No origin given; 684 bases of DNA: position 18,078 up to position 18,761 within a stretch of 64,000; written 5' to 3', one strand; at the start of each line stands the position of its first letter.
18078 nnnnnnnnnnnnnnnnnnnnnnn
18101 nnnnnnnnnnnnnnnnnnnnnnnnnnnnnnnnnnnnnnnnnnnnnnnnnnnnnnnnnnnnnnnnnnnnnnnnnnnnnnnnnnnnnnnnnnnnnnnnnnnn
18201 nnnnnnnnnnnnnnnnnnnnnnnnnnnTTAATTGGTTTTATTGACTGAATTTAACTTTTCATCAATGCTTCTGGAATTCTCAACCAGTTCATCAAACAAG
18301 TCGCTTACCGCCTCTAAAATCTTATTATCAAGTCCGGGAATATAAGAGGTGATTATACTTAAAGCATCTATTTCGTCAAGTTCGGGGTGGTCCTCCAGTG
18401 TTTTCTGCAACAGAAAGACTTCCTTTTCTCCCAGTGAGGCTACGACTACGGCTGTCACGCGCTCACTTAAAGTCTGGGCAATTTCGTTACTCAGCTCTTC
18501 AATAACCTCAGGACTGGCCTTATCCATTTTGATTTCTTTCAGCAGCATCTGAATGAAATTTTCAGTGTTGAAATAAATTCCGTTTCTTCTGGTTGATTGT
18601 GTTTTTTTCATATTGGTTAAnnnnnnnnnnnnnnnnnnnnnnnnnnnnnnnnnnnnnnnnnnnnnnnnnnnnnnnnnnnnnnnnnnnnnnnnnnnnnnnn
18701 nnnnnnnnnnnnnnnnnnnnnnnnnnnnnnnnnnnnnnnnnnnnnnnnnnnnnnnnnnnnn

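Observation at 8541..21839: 13-kb block of orphan giant proteins with embedded enzyme domains (effector-like locus)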

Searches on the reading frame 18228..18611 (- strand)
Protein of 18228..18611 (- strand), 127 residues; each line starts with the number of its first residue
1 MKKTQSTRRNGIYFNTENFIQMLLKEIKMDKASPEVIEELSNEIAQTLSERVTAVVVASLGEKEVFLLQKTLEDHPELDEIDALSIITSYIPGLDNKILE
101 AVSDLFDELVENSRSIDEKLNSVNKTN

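Call 6: search_protein_families(library=pfam, proteins=[window:18228-18611:-], max_evalue=1)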
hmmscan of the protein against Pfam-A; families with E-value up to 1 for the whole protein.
window:18228-18611:- (127 aa): 2 families
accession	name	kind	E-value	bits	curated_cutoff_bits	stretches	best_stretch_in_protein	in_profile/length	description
PF03464.20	eRF1_2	-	0.065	14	27.1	1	24-81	49-106/133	eRF1 domain 2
PF19926.4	DUF6389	-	0.097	12.6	27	1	30-81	29-80/149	Family of unknown function (DUF6389)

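Call 34: search_protein_families(library=ncbifam, proteins=[window:18228-18611:-], max_evalue=0.1)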
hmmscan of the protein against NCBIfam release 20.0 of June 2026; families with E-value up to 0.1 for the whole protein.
window:18228-18611:- (127 aa): 1 family
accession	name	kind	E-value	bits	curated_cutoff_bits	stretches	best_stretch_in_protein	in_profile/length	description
NF010251.0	PRK13696.1-3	equivalog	0.011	16.2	101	0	24-72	19-66/84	hypothetical protein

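Call 57: search_protein_families(library=phrogs, proteins=[window:18228-18611:-], max_evalue=0.01)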
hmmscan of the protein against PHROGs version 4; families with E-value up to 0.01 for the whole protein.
window:18228-18611:- (127 aa): 0 families

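Call 63: find_related_loci(query=A8, collection=metagenome_contigs, flank=10000)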
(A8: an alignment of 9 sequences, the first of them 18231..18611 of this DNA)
Query A8 (127 aa) in metagenome_contigs; peptide patterns used: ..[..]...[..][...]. (x = any residue, [..] = any of these).
176 stretches matched a pattern; 19 encode a relative of the query (tblastn E <= 1e-3); 19 distinct loci.
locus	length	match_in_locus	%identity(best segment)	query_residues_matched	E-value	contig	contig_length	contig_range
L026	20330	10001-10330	77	1-111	2e-56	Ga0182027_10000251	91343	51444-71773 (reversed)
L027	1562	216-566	56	4-120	1e-42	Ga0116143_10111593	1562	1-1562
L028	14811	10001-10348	38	2-121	2e-24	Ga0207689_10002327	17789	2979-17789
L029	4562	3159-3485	38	13-121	5e-24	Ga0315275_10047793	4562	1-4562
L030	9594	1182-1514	36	13-123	6e-24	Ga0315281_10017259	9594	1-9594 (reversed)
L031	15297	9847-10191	37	4-118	5e-23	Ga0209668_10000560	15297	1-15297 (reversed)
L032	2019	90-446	35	3-123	3e-22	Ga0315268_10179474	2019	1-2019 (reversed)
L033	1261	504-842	37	12-124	2e-22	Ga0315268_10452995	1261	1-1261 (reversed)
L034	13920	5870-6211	34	13-126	3e-21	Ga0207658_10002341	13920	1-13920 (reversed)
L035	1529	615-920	39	12-113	5e-21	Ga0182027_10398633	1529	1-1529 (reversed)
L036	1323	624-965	36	13-126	9e-21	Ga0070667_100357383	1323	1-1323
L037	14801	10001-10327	33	13-121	3e-20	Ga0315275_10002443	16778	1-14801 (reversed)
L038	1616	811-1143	32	13-123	3e-20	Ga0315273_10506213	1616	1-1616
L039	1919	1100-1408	35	11-113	2e-19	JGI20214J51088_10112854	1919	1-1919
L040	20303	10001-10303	37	13-113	3e-19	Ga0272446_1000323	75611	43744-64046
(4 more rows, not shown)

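Call 82: search_solved_structures(query=A2, max_evalue=10)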
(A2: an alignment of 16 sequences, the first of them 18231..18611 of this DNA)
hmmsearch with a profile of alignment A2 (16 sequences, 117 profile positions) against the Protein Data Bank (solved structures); distinct sequences matched with E-value up to 10: 16.
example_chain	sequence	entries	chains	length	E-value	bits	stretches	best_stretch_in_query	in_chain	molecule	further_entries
6bfi_A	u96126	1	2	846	0.18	15.3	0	21-51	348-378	VIN1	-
5jgh_A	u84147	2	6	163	0.4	14.2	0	62-94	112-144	ARS-binding factor 2, mitochondrial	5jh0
6pmi_F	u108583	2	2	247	0.59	13.7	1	3-96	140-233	RNA polymerase sigma factor FliA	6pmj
1eq1_A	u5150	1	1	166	0.64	13.5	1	53-115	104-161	APOLIPOPHORIN-III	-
3s9v_A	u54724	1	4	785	0.67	13.5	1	60-112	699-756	Abietadiene synthase, chloroplastic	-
4eoz_B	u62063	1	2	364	0.68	13.5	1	20-78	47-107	Cullin-3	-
8u82_C1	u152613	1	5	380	0.76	13.3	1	20-78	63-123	Cullin-3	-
8u80_C1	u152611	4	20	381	0.77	13.3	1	20-78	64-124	Cullin-3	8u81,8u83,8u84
5nlb_B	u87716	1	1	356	0.77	13.3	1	20-78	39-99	Cullin-3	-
8i79_B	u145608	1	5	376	0.91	13.1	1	20-78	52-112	Cullin-3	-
4apf_B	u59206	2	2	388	1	12.9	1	20-78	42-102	CULLIN 3 | Cullin-3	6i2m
9rwz_H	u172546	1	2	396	1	12.9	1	20-78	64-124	Cullin-3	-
8dkc_C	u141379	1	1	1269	1.2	12.7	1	15-59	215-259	DNA-directed RNA polymerase subunit beta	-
4ap2_B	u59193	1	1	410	1.3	12.6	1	20-78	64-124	CULLIN-3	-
2qk2_A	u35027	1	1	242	1.5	12.4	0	53-73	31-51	LP04448p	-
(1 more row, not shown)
